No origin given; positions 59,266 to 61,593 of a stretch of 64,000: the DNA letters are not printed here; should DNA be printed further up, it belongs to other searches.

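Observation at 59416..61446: Bacterial GH84 fused to a GNAT domain: same two-domain plan as metazoan O-GlcNAcase, but with an intact-looking acetyl-CoA motif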

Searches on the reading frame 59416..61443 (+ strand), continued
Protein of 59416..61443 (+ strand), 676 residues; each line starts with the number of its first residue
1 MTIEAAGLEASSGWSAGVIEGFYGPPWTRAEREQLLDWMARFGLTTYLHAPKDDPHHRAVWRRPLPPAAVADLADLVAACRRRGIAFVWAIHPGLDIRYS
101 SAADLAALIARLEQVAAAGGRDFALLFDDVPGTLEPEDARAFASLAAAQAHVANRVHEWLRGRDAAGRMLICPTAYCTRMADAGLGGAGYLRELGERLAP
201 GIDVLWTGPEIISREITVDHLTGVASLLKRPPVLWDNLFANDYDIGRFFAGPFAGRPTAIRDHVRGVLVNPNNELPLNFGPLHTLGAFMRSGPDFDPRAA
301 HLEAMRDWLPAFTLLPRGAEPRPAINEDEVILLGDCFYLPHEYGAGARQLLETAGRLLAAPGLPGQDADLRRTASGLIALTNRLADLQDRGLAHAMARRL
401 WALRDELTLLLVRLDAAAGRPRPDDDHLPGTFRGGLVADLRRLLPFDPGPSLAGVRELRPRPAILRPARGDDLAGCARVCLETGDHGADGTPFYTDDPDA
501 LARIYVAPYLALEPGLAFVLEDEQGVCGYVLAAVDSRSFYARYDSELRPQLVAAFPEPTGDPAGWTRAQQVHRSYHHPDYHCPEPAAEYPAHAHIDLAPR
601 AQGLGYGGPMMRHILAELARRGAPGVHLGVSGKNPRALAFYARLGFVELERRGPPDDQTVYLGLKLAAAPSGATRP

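Call 50: search_protein_families(library=pfam, proteins=[L001:12384-14783:+, L001:15206-15850:+, L005:11147-11758:+, L003:12375-14024:+, L003:6554-7753:-, L001:6183-6971:+], max_evalue=0.01)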
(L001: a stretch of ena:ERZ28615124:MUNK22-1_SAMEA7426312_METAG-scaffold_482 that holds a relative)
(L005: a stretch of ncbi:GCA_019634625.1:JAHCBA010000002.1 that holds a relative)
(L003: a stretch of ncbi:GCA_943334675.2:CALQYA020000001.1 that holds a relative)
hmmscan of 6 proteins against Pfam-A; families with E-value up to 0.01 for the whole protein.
L001:12384-14783:+ (800 aa): 0 families

L001:15206-15850:+ (215 aa): 0 families

L005:11147-11758:+ (204 aa): 0 families

L003:12375-14024:+ (550 aa): 0 families

L003:6554-7753:- (399 aa): 1 family
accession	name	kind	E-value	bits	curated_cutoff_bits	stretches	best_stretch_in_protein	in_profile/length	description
PF03983.18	SHD1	-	9.4e-12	45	23.7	1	36-89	7-60/67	SLA1 homology domain 1, SHD1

L001:6183-6971:+ (263 aa): 1 family
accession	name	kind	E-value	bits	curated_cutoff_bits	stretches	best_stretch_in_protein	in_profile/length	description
PF07589.16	PEP-CTERM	-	6.3e-07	29.7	20.7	1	236-259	2-24/24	PEP-CTERM motif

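Call 55: search_protein_families(library=pfam, proteins=[L037:10010-11125:+, L037:11034-11609:+, L037:3174-4046:+, L037:12421-14322:-, L037:15098-17377:-, L017:9622-10674:+, L019:9494-10114:+, L019:10743-12377:+, L019:12414-13727:+, L037:974-3061:-], max_evalue=0.001)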
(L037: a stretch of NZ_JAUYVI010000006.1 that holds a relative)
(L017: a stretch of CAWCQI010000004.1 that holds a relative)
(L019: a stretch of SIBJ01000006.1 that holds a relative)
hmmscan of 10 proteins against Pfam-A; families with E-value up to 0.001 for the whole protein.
L037:10010-11125:+ (372 aa): 6 families
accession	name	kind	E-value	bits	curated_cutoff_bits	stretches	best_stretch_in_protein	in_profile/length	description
PF00005.33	ABC_tran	-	3.8e-34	118.7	25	1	20-161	2-136/137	ABC transporter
PF08402.16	TOBE_2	-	3.1e-13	50.1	21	1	288-356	1-76/76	TOBE domain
PF17912.7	OB_MalK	-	2.5e-09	38.3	27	1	242-295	1-53/53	MalK OB fold domain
PF13304.12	AAA_21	-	1.9e-05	25.3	27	0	120-194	224-300/304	AAA domain, putative AbiEii toxin, Type IV TA system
PF03459.23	TOBE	-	0.00016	22.3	22.3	0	300-355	6-64/64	TOBE domain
PF03193.22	RsgA_GTPase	-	0.00027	21.3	30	1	29-61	106-138/174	RsgA GTPase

L037:11034-11609:+ (192 aa): 0 families

L037:3174-4046:+ (291 aa): 0 families

L037:12421-14322:- (633 aa): 4 families
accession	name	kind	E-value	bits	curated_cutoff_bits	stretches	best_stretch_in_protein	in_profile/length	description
PF00015.26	MCPsignal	-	1.6e-30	106.6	34.6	1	441-595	11-165/172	Methyl-accepting chemotaxis protein (MCP) signalling domain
PF12729.13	4HB_MCP_1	-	8.6e-08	32.4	27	1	71-250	1-178/181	Four helix bundle sensory module for signal transduction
PF02203.21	TarH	-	6e-05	23.4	25.2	1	69-150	2-87/177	Tar ligand binding domain homologue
PF00672.30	HAMP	-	8.9e-05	23.2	25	1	285-332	5-51/53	HAMP domain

L037:15098-17377:- (759 aa): 3 families
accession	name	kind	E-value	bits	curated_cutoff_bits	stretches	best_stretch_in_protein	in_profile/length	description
PF02738.23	MoCoBD_1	-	4.3e-67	226.2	27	1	167-404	4-244/244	Molybdopterin cofactor-binding domain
PF20256.3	MoCoBD_2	-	3e-61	207.8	27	1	434-689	17-283/283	Molybdopterin cofactor-binding domain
PF01315.27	Ald_Xan_dh_C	-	2.4e-28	99.1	31.3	1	29-136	1-109/110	Aldehyde oxidase and xanthine dehydrogenase, a/b hammerhead domain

L017:9622-10674:+ (351 aa): 0 families

L019:9494-10114:+ (207 aa): 1 family
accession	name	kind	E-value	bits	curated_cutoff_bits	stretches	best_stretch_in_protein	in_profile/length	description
PF10543.14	ORF6N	-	5.3e-31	107.2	27.8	1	25-130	2-86/86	ORF6N domain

L019:10743-12377:+ (545 aa): 2 families
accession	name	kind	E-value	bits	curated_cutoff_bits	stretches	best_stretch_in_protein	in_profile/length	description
PF01663.27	Phosphodiest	-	2.6e-34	119.8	23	1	78-419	2-321/342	Type I phosphodiesterase / nucleotide pyrophosphatase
PF00884.28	Sulfatase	-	0.00096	19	25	0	289-325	209-247/301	Sulfatase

L019:12414-13727:+ (438 aa): 4 families
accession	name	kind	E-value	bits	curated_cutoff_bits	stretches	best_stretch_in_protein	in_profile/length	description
PF01041.23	DegT_DnrJ_EryC1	-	2.2e-103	346.7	19.8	1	51-398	6-351/360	DegT/DnrJ/EryC1/StrS aminotransferase family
PF01212.27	Beta_elim_lyase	-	2.9e-08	33.8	27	1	70-273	31-239/288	Beta-eliminating lyase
PF00155.27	Aminotran_1_2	-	5e-08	33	19.7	1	64-202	34-195/361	Aminotransferase class I and II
PF01053.26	Cys_Met_Meta_PP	-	7.5e-05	21.9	27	1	64-201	45-182/381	Cys/Met metabolism PLP-dependent enzyme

L037:974-3061:- (695 aa): 25 families
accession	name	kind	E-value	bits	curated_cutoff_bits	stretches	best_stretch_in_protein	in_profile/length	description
PF00004.35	AAA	-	2.8e-34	118.8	21.2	2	500-621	2-130/131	ATPase family associated with various cellular activities (AAA)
PF13191.12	AAA_16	-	2.2e-12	48.2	32.6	1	247-334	9-83/167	AAA ATPase domain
PF13401.12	AAA_22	-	4.9e-10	40.3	27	0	263-289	8-37/130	AAA domain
PF07728.20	AAA_5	-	4.5e-09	36.9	22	0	262-289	1-29/139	AAA domain (dynein-related subfamily)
PF13238.12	AAA_18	-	3.3e-08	34.5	29.4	0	263-286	1-24/128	AAA domain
PF20030.5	bpMoxR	-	4.7e-07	29.5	27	0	492-520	28-55/205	MoxR domain in the MoxR-vWA-beta-propeller ternary systems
PF05496.18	RuvB_N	-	1.1e-06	28.9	27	0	250-288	23-61/159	Holliday junction DNA helicase RuvB P-loop domain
PF13207.12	AAA_17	-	2e-06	28.6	27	0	266-293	1-28/136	AAA domain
PF13671.12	AAA_33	-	2.4e-06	28.3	27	0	500-546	3-61/143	AAA domain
PF00910.28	RNA_helicase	-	2.5e-06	28.4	21.5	0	500-522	2-24/105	RNA helicase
PF01078.27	Mg_chelatase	-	3.3e-06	27.1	20.3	0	486-520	12-46/207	Magnesium chelatase, subunit ChlI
PF20720.3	nSTAND3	-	9.5e-06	25.8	27.2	0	263-285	20-42/155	Novel STAND NTPase 3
PF13479.12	AAA_24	-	1.1e-05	25.8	27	0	497-564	3-74/195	AAA domain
PF13521.12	AAA_28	-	1.6e-05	25.6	27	0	501-519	4-22/164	AAA domain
PF01443.25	Viral_helicase1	-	1.6e-05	25.2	21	0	266-333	4-71/228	Viral superfamily 1 RNA helicase core domain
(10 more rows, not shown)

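Call 61: search_protein_families(library=pfam, alignment_id=A2, max_evalue=0.001)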
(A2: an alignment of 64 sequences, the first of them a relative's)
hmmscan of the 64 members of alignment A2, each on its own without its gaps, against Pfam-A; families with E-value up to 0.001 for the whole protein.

A. member 1, L001:7380-7649:+ (90 aa): 0 families

B. families by the number of members that match (of 64 scanned): 5 families
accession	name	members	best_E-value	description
PF04255.20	DUF433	1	4.8e-14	Protein of unknown function (DUF433)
PF19029.5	DUF883_C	1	2.7e-11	DUF883 C-terminal glycine zipper region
PF18480.7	DUF5615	1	1.2e-08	Domain of unknown function (DUF5615)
PF00589.27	Phage_integrase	1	0.00013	Phage integrase family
PF00550.31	PP-binding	1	0.00024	Phosphopantetheine attachment site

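Call 68: search_protein_families(library=pfam, proteins=[L063:4577-5455:-, L063:3301-4377:-, L063:6183-6974:+, L063:6964-7710:+, L063:9333-10532:-, L063:10550-11302:-, L063:11341-12183:-, L063:13144-14430:-, L063:14572-15537:-, L067:9342-10604:+], max_evalue=0.0001)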
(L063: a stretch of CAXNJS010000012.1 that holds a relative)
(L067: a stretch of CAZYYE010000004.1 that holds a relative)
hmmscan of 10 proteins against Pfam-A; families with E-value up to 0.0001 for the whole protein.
L063:4577-5455:- (293 aa): 0 families

L063:3301-4377:- (359 aa): 0 families

L063:6183-6974:+ (264 aa): 1 family
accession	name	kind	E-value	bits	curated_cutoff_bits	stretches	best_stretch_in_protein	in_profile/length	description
PF02585.22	PIG-L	-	9.2e-20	71.9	28.2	1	24-150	1-128/129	GlcNAc-PI de-N-acetylase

L063:6964-7710:+ (249 aa): 2 families
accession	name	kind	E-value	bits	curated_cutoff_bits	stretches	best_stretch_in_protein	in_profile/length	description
PF07702.18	UTRA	-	8e-30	103.9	23.8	1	91-229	2-141/141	UTRA domain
PF00392.27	GntR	-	1.5e-14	53.9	27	1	17-70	9-64/64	Bacterial regulatory proteins, gntR family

L063:9333-10532:- (400 aa): 2 families
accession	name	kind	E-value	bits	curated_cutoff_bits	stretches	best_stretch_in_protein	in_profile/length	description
PF01979.26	Amidohydro_1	-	1.3e-23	84.3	25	1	55-386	1-344/345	Amidohydrolase family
PF07969.17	Amidohydro_3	-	2.1e-09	37.8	29.7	0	343-374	416-447/472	Amidohydrolase family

L063:10550-11302:- (251 aa): 3 families
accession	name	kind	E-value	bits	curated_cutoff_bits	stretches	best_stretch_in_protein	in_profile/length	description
PF13580.11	SIS_2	-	1.5e-32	113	27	1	24-152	12-138/138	SIS domain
PF01380.27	SIS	-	5.7e-06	26.6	25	1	115-157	51-93/131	SIS domain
PF10740.15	DUF2529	-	6e-06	26.4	22.3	0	112-165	71-121/169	Domain of unknown function (DUF2529)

L063:11341-12183:- (281 aa): 1 family
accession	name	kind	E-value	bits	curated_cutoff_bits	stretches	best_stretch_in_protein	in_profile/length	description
PF00528.27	BPD_transp_1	-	8.9e-14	52.1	26.4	1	95-273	5-180/184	Binding-protein-dependent transport system inner membrane component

L063:13144-14430:- (429 aa): 2 families
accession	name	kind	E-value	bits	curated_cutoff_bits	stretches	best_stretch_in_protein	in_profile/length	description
PF01547.30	SBP_bac_1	-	5.4e-38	132.1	26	1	44-335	5-304/307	Bacterial extracellular solute-binding protein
PF13416.11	SBP_bac_8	-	7.9e-30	105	27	1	58-353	6-264/279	Bacterial extracellular solute-binding protein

L063:14572-15537:- (322 aa): 1 family
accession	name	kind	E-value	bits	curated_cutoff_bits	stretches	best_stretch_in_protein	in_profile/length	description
PF01869.26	BcrAD_BadFG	-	1.3e-28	100.7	31.5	1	15-294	3-265/271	BadF/BadG/BcrA/BcrD ATPase family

L067:9342-10604:+ (421 aa): 2 families
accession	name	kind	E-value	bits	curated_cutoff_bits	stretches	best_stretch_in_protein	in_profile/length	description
PF01547.30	SBP_bac_1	-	6.6e-40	138.4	26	1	49-341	9-306/307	Bacterial extracellular solute-binding protein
PF13416.11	SBP_bac_8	-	1.2e-26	94.6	27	1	53-357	2-266/279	Bacterial extracellular solute-binding protein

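Call 73: search_solved_structures(query=L001:12384-14783:+, max_evalue=0.1)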
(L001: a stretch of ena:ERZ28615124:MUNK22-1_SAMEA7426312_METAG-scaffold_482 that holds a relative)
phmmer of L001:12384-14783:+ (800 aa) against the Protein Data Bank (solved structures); distinct sequences matched with E-value up to 0.1: 0.

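Call 77: list_cluster_members(proteins=[window:59416-61443:+, P0021, P0005])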
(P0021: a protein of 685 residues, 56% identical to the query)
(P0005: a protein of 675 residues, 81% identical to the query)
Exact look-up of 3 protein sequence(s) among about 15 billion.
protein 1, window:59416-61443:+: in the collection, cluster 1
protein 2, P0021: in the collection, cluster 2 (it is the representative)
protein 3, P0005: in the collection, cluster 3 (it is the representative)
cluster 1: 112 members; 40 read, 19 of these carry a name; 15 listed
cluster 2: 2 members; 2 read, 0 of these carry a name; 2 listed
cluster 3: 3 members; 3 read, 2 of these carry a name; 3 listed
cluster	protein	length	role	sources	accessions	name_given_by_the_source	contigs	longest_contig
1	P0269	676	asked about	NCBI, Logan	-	-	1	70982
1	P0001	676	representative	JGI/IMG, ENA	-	protein O-GlcNAcase/histone acetyltransferase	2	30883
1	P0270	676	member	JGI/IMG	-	protein O-GlcNAcase/histone acetyltransferase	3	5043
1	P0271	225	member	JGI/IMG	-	ribosomal protein S18 acetylase RimI-like enzyme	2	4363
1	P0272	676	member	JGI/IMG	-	protein O-GlcNAcase/histone acetyltransferase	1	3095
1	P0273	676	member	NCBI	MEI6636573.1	MAG: GNAT family N-acetyltransferase [Planctomycetota bacterium]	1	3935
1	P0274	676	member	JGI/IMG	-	protein O-GlcNAcase/histone acetyltransferase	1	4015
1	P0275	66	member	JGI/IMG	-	ribosomal protein S18 acetylase RimI-like enzyme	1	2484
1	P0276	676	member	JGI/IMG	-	protein O-GlcNAcase/histone acetyltransferase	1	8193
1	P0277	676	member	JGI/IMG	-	protein O-GlcNAcase/histone acetyltransferase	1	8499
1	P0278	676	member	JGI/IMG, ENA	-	protein O-GlcNAcase/histone acetyltransferase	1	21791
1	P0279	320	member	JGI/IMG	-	ribosomal protein S18 acetylase RimI-like enzyme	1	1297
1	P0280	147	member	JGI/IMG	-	ribosomal protein S18 acetylase RimI-like enzyme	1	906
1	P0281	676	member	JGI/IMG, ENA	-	protein O-GlcNAcase/histone acetyltransferase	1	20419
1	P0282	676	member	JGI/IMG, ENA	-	protein O-GlcNAcase/histone acetyltransferase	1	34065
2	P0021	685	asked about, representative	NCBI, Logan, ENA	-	-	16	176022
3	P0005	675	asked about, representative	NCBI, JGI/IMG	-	protein O-GlcNAcase/histone acetyltransferase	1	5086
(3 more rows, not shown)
